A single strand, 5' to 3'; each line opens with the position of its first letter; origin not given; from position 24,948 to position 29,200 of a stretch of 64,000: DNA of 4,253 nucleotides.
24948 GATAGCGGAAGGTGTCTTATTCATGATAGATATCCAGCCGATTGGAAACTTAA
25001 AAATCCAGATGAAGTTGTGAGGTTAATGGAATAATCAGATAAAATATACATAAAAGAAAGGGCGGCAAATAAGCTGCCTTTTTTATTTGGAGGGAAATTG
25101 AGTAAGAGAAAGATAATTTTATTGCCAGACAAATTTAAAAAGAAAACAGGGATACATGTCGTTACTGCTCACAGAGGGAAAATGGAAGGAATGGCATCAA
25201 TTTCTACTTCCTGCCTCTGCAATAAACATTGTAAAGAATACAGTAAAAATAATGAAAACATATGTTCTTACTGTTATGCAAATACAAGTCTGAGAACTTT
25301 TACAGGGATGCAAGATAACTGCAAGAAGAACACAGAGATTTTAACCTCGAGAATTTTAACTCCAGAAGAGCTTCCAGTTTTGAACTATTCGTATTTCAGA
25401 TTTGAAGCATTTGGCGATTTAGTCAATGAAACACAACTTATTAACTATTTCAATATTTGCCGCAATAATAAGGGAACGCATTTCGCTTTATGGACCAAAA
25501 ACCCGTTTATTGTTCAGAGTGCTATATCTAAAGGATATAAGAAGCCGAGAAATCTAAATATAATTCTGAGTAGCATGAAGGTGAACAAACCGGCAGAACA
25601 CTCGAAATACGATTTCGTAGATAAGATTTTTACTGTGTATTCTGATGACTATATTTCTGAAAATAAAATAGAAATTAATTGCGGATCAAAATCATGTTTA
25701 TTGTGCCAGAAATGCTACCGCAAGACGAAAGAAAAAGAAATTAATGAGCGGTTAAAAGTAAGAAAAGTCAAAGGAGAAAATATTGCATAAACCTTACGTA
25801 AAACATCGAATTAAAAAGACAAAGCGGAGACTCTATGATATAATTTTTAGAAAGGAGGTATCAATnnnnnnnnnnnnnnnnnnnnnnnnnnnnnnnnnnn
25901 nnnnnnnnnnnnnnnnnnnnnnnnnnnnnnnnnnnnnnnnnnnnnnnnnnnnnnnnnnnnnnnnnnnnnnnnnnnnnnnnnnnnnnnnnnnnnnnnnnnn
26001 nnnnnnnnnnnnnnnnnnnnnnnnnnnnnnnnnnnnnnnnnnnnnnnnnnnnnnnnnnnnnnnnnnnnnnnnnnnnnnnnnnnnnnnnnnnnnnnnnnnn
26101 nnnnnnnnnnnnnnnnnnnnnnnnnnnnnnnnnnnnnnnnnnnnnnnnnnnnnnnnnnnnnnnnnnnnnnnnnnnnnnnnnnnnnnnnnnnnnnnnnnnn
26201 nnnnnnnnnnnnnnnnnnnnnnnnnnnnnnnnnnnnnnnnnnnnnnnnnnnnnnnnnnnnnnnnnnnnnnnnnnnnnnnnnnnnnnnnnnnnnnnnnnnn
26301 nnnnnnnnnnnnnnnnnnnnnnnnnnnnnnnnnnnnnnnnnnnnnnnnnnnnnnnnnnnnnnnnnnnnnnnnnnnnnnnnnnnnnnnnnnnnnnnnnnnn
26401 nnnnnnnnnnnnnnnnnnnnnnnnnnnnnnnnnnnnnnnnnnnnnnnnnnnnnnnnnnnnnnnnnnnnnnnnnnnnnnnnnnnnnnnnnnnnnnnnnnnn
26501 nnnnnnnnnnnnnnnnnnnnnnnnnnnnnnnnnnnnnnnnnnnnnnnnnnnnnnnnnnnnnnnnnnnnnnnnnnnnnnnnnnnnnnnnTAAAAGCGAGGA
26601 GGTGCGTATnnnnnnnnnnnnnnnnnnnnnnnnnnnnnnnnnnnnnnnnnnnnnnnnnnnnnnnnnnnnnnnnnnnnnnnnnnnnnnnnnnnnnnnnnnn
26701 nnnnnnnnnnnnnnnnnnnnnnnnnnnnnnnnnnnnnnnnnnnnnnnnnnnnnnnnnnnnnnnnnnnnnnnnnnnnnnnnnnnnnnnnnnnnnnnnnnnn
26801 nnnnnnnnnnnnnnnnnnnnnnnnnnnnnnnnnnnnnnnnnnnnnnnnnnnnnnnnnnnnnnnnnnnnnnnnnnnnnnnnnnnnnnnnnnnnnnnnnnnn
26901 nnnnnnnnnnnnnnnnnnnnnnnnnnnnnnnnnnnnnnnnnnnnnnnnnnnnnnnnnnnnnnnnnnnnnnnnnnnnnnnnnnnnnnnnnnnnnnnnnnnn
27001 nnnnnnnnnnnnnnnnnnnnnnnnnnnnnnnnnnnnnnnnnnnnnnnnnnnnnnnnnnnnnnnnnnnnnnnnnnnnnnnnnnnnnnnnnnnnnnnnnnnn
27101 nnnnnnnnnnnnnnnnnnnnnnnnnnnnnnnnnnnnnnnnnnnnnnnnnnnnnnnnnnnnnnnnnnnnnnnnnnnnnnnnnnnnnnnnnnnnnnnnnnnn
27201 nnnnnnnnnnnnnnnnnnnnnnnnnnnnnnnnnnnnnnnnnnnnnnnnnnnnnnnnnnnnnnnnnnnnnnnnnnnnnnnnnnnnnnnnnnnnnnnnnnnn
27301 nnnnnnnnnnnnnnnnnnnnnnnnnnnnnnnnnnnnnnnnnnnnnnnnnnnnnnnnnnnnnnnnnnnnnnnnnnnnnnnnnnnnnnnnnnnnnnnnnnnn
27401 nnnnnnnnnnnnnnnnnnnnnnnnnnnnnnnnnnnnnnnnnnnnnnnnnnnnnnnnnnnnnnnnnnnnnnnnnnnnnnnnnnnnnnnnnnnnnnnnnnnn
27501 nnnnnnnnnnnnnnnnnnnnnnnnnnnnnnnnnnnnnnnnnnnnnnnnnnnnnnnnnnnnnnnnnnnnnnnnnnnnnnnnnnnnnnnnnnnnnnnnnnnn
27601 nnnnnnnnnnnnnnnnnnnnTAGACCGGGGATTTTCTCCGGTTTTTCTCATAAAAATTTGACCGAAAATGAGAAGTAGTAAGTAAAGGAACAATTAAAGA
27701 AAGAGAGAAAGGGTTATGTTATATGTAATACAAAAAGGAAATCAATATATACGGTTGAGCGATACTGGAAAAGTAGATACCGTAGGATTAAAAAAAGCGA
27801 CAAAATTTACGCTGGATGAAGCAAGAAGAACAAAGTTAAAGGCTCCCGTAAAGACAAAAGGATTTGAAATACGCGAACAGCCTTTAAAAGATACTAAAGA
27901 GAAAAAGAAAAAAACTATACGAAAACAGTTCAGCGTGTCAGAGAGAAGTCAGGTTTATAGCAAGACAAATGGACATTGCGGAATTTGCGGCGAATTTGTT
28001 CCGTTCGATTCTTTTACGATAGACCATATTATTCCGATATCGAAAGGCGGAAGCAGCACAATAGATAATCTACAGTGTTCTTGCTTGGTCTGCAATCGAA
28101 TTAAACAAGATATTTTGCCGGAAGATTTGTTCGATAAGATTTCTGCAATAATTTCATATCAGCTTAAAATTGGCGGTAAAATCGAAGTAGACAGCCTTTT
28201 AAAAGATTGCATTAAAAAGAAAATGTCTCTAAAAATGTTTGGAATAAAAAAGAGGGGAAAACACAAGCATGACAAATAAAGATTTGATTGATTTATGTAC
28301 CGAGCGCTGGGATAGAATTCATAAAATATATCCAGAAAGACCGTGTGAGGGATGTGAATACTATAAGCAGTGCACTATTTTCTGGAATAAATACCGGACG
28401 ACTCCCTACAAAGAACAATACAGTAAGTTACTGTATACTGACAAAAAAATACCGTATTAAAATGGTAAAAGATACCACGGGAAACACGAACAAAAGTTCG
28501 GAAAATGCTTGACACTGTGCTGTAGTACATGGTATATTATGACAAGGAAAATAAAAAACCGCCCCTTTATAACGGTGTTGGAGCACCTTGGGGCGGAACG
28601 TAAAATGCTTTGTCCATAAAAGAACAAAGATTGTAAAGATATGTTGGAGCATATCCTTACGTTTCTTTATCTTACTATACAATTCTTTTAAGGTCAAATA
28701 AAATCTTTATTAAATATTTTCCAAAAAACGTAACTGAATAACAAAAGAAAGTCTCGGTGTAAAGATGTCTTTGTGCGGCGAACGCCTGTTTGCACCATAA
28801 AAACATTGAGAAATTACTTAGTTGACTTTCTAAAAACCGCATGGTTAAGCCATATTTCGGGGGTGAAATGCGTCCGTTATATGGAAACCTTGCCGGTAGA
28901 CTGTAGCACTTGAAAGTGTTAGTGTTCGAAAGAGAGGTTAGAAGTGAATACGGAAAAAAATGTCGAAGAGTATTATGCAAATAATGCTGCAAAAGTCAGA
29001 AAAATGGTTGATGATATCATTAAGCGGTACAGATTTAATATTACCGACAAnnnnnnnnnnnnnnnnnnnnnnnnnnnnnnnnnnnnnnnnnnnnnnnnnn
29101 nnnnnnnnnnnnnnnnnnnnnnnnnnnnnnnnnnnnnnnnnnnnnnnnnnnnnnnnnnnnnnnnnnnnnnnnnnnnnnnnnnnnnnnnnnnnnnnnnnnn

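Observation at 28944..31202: Sigma-factor-like domain fused to a DUF262/ParB-like (GmrS-type) domain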

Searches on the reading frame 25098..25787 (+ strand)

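Call 11: search_protein_families(library=phrogs, proteins=[window:25098-25787:+], max_evalue=0.001)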
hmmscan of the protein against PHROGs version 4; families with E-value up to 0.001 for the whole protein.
window:25098-25787:+ (230 aa): 0 families

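Call 51: search_protein_families(library=pfam, proteins=[window:25098-25787:+], max_evalue=0.001)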
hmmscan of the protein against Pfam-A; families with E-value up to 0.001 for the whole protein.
window:25098-25787:+ (230 aa): 1 family
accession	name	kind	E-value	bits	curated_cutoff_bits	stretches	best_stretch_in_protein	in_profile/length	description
PF17338.8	GP88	-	2.9e-05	24.5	24.4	1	44-205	44-208/230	Gene product 88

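Call 121: search_protein_families(library=padloc, proteins=[window:25098-25787:+], max_evalue=0.01)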
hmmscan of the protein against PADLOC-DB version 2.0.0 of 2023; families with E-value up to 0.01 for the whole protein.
window:25098-25787:+ (230 aa): 0 families

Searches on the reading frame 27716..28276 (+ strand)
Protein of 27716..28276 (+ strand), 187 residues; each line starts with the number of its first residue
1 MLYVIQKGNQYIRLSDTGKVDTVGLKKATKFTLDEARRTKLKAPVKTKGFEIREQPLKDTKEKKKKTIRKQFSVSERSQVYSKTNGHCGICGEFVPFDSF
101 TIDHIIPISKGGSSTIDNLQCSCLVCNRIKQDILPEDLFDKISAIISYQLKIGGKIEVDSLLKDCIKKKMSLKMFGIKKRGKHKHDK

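Call 11: search_protein_families(library=phrogs, proteins=[window:27716-28276:+], max_evalue=0.001)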
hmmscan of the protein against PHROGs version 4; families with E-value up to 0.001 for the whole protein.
window:27716-28276:+ (187 aa): 32 families (the best 25 are shown)
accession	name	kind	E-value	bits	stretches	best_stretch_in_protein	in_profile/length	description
phrog_338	-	DNA, RNA and nucleotide metabolism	3.5e-19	70.4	1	60-141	183-273/340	HNH endonuclease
phrog_2118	-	DNA, RNA and nucleotide metabolism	1e-17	65.7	1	58-144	149-235/301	HNH endonuclease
phrog_8660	-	DNA, RNA and nucleotide metabolism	9.5e-15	56.2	1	40-133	85-179/196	HNH endonuclease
phrog_6050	-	DNA, RNA and nucleotide metabolism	4e-14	53.3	1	48-149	272-378/402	HNH endonuclease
phrog_1035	-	DNA, RNA and nucleotide metabolism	6.7e-14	53.4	1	68-150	140-230/271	endonuclease VII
phrog_2214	-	DNA, RNA and nucleotide metabolism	2e-12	47.9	1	35-179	139-286/429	HNH endonuclease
phrog_16726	-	DNA, RNA and nucleotide metabolism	4.2e-12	47.4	1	74-138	82-148/308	HNH endonuclease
phrog_5718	-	DNA, RNA and nucleotide metabolism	4.4e-12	46.7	1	60-144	103-187/394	HNH endonuclease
phrog_7785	-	DNA, RNA and nucleotide metabolism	7.1e-11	43.3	1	37-131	20-112/147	HNH endonuclease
phrog_589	-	DNA, RNA and nucleotide metabolism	6.9e-10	40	1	39-131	45-139/179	HNH endonuclease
phrog_16986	-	unknown function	1.6e-09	38.7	1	67-137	2-72/248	-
phrog_144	-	DNA, RNA and nucleotide metabolism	4.9e-09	37.1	1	75-131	74-133/175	HNH endonuclease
phrog_9645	-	DNA, RNA and nucleotide metabolism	3e-08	34.5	1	71-137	6-76/168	HNH endonuclease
phrog_1271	-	DNA, RNA and nucleotide metabolism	4.1e-08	34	1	73-134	251-319/361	HNH endonuclease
phrog_9545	-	DNA, RNA and nucleotide metabolism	4.9e-07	30.6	1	68-135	101-169/206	HNH endonuclease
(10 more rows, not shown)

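Call 121: search_protein_families(library=padloc, proteins=[window:27716-28276:+], max_evalue=0.01)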
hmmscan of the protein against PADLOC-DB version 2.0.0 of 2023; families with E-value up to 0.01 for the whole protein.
window:27716-28276:+ (187 aa): 16 families
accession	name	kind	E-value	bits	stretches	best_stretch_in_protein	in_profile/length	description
PDLC03431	REase_II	-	7.1e-11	40.1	1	65-133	128-209/246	Type II restriction enzyme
PDLC01256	Cas9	-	4.5e-07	27.1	1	17-146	447-574/711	"CAS-II-A,CAS-II-B,CAS-II-C; effector__SPE"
PDLC03418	REase_II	-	6.3e-06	23.5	1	70-127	309-366/372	Type II restriction enzyme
PDLC00337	PtuB1|PtuB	-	6.7e-06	24.1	1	58-137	28-111/216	Unknown function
PDLC00973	Cas9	-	1.8e-05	21.5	1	53-143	571-668/830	CRISPR subtype II RNA-guided endonuclease Cas9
PDLC03478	REase_II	-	6.6e-05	20.7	1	65-131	89-159/219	Type II restriction enzyme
PDLC00315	PtuB1|PtuB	-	0.00033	18.5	1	77-168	22-118/227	Unknown function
PDLC00321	PtuB1|PtuB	-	0.00037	18.3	1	60-148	17-111/223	Unknown function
PDLC03656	mREase_IV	-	0.00064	17.5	1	78-128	197-253/277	Type IV methyl-directed restriction enzyme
PDLC04251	PDC-M01B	-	0.00078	16.9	1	78-137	91-149/279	-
PDLC00331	PtuB1|PtuB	-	0.00088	16.9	1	82-133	31-83/222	Unknown function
PDLC04256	PDC-M01B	-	0.0018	15.9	1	80-135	100-155/285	-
PDLC04252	PDC-M01B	-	0.0027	14.8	1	80-136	91-145/294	-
PDLC04264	PDC-M01B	-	0.0046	14.8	1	81-137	96-151/282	-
PDLC00348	PtuB1|PtuB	-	0.0048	14.4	0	42-139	14-107/198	Unknown function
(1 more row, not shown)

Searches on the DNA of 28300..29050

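Call 28: search_rna_families(source=window, start=28300, end=29050, threshold=evalue, max_evalue=1, show_alignments=2)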
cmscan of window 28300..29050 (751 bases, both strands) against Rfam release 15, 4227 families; matches with E-value up to 1: 2.
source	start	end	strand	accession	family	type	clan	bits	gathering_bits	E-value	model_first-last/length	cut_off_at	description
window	28536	28577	+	RF02067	STnc310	Gene; sRNA;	-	21.4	40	0.2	1-61/61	no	Salmonella enterica sRNA STnc310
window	28668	28888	+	RF01402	STnc150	Gene; sRNA;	-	16.6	60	0.41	1-267/267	no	STnc150 Hfq binding RNA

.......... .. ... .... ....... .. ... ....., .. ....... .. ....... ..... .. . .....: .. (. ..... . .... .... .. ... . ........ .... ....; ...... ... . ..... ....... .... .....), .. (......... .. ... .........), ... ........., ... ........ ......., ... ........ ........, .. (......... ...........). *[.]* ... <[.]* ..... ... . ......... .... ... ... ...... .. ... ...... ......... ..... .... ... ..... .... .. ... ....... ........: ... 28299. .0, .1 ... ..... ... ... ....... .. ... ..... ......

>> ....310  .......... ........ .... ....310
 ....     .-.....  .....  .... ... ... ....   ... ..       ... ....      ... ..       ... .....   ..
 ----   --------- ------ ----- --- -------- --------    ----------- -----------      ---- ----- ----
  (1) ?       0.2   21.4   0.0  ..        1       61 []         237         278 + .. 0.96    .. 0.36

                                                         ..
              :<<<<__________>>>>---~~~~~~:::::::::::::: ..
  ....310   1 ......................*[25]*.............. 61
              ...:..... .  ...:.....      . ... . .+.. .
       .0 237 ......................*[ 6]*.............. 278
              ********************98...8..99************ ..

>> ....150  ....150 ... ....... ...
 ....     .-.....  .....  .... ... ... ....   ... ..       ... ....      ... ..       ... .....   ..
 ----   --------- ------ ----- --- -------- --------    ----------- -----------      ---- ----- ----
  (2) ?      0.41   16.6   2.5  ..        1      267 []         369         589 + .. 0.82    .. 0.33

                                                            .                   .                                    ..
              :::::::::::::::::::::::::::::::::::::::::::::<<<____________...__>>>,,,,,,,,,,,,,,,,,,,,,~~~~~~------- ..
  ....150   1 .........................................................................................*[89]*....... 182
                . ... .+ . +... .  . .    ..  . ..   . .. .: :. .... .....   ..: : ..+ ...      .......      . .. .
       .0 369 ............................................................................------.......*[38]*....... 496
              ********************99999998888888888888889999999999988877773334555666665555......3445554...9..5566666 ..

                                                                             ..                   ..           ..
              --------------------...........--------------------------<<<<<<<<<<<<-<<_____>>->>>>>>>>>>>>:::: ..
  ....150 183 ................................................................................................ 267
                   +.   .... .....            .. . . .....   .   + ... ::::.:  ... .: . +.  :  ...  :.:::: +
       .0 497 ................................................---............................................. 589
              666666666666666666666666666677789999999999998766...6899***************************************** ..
